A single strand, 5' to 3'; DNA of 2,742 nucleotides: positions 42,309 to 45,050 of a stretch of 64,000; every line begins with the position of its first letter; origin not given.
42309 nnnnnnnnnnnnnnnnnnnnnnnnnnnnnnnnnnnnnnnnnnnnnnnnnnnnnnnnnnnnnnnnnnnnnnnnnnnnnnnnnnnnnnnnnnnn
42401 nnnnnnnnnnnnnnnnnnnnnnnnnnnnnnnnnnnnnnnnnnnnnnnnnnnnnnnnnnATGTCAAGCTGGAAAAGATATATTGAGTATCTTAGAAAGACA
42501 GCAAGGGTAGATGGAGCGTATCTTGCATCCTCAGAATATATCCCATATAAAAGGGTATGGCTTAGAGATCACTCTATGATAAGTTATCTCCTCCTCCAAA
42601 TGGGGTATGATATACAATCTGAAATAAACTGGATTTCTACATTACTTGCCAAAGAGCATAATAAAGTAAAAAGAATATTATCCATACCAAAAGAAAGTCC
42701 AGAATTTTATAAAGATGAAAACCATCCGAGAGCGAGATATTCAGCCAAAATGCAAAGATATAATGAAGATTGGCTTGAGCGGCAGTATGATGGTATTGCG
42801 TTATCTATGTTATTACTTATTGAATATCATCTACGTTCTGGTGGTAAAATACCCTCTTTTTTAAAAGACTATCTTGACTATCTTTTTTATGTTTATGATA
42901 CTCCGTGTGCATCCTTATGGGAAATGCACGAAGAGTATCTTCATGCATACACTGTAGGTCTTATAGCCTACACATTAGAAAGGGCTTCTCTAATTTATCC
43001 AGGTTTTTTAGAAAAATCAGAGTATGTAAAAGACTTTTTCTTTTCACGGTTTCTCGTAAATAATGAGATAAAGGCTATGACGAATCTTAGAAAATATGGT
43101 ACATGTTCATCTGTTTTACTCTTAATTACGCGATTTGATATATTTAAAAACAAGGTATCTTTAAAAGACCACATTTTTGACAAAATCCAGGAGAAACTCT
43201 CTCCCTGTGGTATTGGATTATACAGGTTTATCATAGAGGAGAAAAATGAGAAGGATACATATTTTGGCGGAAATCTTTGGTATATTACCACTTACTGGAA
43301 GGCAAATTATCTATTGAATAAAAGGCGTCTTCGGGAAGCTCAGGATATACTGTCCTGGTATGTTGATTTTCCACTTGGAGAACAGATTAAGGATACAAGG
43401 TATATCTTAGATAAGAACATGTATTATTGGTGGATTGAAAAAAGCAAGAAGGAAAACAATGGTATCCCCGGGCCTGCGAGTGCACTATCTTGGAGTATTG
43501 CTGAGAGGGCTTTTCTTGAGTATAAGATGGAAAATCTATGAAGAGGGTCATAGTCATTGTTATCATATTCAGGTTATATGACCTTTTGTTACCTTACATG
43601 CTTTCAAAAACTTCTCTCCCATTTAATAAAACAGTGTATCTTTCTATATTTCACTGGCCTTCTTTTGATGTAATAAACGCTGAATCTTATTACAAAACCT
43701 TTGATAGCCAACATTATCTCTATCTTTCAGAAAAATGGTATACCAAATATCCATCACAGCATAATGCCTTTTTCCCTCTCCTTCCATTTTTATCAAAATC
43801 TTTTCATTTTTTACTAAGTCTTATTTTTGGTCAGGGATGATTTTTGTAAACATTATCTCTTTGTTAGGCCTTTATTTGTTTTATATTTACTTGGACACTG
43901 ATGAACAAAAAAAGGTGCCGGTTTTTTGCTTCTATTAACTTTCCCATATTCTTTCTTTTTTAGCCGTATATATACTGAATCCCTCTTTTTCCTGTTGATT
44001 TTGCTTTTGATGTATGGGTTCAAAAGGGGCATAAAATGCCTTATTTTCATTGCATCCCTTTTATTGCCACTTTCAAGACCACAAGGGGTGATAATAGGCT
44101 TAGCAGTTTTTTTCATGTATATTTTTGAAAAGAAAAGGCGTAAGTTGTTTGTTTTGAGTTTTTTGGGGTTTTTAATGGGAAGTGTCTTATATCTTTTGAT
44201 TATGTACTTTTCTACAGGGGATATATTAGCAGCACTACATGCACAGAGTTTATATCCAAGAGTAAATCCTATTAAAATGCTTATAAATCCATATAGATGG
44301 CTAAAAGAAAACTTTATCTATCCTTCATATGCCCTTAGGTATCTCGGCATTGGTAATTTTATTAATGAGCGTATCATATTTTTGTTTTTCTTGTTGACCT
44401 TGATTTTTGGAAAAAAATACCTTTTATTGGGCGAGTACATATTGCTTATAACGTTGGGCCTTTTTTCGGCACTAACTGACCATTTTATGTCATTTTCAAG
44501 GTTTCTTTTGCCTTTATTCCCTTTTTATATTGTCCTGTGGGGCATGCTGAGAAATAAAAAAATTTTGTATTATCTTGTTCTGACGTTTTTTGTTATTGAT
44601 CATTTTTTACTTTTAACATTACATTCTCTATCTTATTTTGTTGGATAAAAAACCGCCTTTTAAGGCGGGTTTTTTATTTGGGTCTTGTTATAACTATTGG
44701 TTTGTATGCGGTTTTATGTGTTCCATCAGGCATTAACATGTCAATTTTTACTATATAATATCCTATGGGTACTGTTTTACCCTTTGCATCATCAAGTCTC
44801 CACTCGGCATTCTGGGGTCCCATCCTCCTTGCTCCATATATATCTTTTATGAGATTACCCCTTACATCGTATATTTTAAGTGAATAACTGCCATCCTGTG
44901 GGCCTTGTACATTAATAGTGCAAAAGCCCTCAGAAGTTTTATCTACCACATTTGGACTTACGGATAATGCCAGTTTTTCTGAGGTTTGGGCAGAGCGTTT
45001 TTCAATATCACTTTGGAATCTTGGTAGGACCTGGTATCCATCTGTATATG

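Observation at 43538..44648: PIG-V-like (GT76) mannosyltransferase gene interrupted by two frameshifts at homopolymer runs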

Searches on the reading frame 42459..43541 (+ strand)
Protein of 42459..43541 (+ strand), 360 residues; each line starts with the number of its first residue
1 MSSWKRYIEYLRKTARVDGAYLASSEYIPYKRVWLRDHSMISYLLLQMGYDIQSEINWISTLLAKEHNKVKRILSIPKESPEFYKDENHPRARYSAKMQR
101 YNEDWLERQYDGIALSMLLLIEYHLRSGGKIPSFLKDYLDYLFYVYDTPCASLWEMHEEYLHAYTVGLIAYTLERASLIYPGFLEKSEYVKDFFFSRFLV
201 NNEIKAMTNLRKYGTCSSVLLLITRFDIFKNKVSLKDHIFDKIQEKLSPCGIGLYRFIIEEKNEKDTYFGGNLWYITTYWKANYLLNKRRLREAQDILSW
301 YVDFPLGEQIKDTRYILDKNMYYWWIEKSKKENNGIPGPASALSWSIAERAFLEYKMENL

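Call 7: search_protein_families(library=pfam, max_evalue=1, proteins=[window:42459-43541:+])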
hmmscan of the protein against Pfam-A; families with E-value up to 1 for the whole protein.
window:42459-43541:+ (360 aa): 1 family
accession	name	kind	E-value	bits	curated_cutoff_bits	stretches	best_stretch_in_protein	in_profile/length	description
PF00723.27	Glyco_hydro_15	-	2e-15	57.1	22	2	17-162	22-179/427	Glycosyl hydrolases family 15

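Call 8: search_protein_families(library=ncbifam, max_evalue=1, proteins=[window:42459-43541:+])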
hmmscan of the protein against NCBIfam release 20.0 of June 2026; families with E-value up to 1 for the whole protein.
window:42459-43541:+ (360 aa): 1 family
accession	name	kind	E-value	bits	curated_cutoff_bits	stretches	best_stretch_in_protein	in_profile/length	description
TIGR01577.1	oligosac_amyl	hypoth_equivalog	8.2e-05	21.4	820.7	1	148-348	399-604/616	oligosaccharide amylase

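Call 19: list_cluster_members(proteins=[window:43538-43837:+, P0003, window:42459-43541:+])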
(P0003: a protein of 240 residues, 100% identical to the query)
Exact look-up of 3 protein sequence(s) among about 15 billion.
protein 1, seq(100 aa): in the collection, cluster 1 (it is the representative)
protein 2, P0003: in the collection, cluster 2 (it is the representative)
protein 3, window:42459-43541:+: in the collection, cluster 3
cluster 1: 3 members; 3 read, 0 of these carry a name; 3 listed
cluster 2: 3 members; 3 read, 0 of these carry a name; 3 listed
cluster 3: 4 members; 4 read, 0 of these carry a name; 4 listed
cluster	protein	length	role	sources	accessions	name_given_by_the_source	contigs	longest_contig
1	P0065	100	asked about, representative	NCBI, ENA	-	-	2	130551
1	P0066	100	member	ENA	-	-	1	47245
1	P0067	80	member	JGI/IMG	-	-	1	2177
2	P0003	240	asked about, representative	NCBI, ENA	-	-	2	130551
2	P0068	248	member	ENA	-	-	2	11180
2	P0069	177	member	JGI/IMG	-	-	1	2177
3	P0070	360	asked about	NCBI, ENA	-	-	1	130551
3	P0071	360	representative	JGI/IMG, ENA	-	-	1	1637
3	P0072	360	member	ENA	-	-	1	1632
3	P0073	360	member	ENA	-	-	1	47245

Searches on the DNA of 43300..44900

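Call 70: search_rna_families(source=window, start=43300, end=44900, threshold=evalue, max_evalue=1)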
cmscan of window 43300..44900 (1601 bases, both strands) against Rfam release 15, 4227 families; matches with E-value up to 1: 3.
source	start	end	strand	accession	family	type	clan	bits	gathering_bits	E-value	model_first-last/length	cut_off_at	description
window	44645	44743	-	RF00512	Leu_leader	Cis-reg; leader;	-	30.1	50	0.00085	1-148/148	no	Leucine operon leader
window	44615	44678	+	RF01859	Phe_leader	Cis-reg; leader;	-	26.8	55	0.074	1-125/125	no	Phenylalanine leader peptide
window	44632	44677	+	RF00106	RNAI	Gene; antisense;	-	24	47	0.086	1-102/102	no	RNAI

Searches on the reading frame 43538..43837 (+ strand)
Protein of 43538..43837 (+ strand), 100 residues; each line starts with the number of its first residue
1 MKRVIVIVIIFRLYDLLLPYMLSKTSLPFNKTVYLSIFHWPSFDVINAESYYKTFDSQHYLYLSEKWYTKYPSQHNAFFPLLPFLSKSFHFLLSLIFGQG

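Call 7: search_protein_families(library=pfam, max_evalue=1, proteins=[window:43538-43837:+])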
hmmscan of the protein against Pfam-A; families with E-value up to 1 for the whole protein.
seq(100 aa): 1 family
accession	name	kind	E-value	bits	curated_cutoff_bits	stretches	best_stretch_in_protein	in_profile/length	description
PF16757.11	Fucosidase_C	-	0.075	14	25.6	1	30-58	16-44/88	Alpha-L-fucosidase C-terminal domain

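Call 20: find_encoding_contigs(protein=P0068, flank=6000, max_places=4)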
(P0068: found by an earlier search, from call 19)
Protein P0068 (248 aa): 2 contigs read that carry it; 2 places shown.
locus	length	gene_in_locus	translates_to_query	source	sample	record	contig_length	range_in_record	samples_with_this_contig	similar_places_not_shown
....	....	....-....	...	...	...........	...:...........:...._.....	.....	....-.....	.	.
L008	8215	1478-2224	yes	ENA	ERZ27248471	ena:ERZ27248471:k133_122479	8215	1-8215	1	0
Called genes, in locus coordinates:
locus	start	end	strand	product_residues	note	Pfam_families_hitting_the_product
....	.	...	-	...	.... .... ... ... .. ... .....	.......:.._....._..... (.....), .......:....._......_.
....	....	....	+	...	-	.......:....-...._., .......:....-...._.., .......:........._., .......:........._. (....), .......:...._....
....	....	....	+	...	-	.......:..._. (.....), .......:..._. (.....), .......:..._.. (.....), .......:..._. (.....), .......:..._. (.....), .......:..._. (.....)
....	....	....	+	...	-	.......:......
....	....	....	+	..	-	-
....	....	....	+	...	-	-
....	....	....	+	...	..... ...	-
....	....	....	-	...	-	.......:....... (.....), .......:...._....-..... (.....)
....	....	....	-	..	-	?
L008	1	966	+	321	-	?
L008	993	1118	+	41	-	-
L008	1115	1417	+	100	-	-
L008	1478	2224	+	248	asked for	-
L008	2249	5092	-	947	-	PF18942:DUF5689 (faint), PF01336:tRNA_anti-codon (faint)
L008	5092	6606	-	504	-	PF20154:LNT_N, PF00795:CN_hydrolase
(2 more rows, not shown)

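Call 21: find_encoding_contigs(protein=P0069, flank=3000, max_places=4)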
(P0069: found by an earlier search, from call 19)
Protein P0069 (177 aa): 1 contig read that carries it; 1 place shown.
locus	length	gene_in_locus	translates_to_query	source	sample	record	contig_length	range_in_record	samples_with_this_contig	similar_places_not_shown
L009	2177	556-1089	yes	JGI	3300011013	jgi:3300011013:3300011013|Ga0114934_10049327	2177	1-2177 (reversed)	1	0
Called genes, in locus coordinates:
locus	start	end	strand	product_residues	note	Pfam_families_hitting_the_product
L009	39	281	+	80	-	-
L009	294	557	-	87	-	-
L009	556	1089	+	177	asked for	-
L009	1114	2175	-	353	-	?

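Call 52: find_encoding_contigs(protein=P0072, flank=6000, max_places=6)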
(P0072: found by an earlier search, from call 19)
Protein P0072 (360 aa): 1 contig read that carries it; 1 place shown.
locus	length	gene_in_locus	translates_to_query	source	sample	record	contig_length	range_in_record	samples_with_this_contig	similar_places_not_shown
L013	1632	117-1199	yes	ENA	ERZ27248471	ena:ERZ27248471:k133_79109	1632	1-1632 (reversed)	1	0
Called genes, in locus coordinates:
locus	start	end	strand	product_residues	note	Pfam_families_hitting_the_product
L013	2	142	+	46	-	?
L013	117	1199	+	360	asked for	PF00723:Glyco_hydro_15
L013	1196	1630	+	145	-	?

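Call 53: find_encoding_contigs(protein=P0071, flank=6000, max_places=6)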
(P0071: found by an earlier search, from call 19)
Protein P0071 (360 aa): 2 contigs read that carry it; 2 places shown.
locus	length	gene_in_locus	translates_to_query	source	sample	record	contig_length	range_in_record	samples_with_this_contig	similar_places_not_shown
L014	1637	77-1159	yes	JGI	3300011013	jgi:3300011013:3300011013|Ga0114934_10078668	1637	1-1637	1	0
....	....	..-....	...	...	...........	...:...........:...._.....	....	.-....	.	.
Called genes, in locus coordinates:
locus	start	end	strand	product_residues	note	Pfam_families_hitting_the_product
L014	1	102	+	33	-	?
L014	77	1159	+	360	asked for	PF00723:Glyco_hydro_15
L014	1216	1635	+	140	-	?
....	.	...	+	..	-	?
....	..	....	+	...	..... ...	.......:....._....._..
